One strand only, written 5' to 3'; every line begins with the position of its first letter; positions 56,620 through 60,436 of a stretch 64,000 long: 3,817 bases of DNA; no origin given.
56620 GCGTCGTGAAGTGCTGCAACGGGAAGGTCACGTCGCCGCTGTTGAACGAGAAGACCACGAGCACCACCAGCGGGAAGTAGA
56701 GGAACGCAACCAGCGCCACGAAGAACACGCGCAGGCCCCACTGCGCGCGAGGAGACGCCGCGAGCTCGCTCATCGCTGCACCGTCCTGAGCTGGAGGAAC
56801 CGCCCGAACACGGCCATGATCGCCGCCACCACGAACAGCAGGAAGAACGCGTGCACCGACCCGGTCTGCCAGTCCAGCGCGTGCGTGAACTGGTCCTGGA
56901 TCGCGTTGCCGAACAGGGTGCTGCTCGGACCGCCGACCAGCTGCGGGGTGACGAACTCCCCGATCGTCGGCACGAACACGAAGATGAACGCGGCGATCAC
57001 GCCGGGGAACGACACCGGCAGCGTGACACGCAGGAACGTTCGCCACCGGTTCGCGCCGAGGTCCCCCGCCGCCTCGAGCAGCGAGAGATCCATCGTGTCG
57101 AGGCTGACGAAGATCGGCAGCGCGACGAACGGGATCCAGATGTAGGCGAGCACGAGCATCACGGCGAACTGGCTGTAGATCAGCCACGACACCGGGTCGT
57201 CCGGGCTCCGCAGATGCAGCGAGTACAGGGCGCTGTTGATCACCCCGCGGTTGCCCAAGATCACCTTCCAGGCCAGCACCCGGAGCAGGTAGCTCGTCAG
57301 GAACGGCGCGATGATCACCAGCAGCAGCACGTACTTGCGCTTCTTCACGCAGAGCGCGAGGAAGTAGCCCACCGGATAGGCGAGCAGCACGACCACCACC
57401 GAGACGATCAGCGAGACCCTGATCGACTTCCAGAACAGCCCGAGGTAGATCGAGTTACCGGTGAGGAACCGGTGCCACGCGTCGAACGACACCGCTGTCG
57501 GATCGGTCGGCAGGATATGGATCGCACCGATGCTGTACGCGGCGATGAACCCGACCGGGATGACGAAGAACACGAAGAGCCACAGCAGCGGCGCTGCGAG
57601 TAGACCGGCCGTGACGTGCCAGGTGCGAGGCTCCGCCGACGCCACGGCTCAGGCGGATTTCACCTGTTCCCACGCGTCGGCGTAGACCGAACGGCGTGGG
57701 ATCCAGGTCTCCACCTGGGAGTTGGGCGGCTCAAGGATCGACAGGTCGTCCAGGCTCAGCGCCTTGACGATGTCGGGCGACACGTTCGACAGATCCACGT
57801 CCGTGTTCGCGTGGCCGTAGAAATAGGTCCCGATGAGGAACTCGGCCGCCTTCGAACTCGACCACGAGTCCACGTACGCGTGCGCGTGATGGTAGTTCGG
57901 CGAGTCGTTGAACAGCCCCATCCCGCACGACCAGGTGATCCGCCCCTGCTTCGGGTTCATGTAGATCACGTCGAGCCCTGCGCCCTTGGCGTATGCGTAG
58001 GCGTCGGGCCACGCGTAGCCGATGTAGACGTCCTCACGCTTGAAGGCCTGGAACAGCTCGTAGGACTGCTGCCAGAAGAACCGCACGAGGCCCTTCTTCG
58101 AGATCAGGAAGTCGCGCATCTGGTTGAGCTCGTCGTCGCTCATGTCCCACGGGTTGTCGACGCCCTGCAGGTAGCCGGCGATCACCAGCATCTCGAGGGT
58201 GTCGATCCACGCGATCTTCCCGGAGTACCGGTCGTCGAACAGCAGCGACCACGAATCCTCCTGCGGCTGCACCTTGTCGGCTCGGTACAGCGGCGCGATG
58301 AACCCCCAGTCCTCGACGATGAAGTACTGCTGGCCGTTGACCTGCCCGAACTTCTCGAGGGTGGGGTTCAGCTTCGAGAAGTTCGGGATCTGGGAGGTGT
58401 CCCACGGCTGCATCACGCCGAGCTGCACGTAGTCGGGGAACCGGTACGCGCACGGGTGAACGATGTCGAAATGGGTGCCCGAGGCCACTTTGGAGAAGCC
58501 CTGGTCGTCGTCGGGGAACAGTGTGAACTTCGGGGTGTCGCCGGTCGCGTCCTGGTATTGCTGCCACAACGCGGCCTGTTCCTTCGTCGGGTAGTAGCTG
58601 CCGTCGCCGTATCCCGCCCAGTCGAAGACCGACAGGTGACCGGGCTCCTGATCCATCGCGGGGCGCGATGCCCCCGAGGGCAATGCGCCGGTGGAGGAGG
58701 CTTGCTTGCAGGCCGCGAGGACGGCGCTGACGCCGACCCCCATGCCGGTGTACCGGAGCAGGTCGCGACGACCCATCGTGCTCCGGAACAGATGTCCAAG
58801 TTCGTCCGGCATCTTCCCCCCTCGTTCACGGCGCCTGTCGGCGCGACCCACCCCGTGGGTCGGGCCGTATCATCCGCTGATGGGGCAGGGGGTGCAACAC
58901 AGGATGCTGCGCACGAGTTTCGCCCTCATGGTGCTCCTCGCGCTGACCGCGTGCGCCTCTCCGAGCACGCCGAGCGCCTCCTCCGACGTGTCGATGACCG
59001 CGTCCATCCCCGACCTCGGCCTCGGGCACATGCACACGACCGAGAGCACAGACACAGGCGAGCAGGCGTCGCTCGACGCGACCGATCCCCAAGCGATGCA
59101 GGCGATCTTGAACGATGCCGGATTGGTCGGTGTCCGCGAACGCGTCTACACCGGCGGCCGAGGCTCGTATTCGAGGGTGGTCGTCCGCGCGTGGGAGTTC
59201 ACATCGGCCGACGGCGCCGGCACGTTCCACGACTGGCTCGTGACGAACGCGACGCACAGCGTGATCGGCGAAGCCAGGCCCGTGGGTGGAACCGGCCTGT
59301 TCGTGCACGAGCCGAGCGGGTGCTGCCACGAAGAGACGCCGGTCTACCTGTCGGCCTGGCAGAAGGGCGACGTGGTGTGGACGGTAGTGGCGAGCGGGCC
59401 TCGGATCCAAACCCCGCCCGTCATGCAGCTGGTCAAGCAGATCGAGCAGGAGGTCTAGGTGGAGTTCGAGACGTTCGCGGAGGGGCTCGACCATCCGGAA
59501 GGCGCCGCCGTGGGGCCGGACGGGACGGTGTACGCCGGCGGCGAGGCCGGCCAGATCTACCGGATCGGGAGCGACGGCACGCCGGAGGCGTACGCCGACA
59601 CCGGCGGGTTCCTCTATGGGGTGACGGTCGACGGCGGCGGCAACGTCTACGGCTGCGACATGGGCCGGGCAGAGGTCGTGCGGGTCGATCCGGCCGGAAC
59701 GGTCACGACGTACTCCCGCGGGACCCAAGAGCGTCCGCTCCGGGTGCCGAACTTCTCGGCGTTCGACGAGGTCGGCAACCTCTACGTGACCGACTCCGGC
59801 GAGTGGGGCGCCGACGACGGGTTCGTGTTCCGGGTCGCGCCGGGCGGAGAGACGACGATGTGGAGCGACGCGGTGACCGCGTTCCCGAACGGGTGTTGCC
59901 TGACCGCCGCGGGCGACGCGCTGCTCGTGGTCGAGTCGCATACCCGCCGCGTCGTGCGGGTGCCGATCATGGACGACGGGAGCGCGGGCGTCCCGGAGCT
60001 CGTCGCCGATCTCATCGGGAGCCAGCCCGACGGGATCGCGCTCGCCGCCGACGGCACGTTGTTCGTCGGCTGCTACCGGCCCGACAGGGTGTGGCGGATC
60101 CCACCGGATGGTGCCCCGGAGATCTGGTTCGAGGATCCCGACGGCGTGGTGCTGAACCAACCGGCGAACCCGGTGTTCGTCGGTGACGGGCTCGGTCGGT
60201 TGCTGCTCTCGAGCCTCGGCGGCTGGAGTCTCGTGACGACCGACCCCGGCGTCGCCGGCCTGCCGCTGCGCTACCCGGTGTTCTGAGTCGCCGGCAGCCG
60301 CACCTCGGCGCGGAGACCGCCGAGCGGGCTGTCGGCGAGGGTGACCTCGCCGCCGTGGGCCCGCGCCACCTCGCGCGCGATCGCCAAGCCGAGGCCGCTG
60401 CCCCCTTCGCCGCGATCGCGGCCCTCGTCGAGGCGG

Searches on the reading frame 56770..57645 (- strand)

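Call 63: search_protein_families(library=pfam, proteins=[window:56770-57645:-], max_evalue=0.0001)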
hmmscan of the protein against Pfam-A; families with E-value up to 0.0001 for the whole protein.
window:56770-57645:- (291 aa): 1 family
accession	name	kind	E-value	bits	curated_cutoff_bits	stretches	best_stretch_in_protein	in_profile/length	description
PF00528.27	BPD_transp_1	-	7.5e-14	52.3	26.4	1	90-280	2-174/184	Binding-protein-dependent transport system inner membrane component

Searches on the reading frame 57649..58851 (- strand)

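Call 63: search_protein_families(library=pfam, proteins=[window:57649-58851:-], max_evalue=0.0001)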
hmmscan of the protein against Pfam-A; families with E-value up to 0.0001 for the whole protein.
window:57649-58851:- (400 aa): 1 family
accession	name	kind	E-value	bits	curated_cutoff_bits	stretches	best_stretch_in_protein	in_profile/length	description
PF13416.11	SBP_bac_8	-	1.9e-13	51.3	27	1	123-356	33-269/279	Bacterial extracellular solute-binding protein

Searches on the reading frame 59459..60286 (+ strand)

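Call 63: search_protein_families(library=pfam, proteins=[window:59459-60286:+], max_evalue=0.0001)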
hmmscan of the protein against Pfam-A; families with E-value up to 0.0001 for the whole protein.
window:59459-60286:+ (275 aa): 3 families
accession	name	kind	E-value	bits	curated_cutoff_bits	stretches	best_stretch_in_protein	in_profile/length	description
PF08450.18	SGL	-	5.9e-20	72.3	26.3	1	31-252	22-244/246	SMP-30/Gluconolactonase/LRE-like region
PF24684.1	Vgb_lyase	-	2.2e-07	30.4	50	0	50-219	13-170/290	Virginiamycin B lyase family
PF20067.5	SSL_N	-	8e-07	29.3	18.9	1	9-36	19-46/46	Strictosidine synthase-like, N-terminal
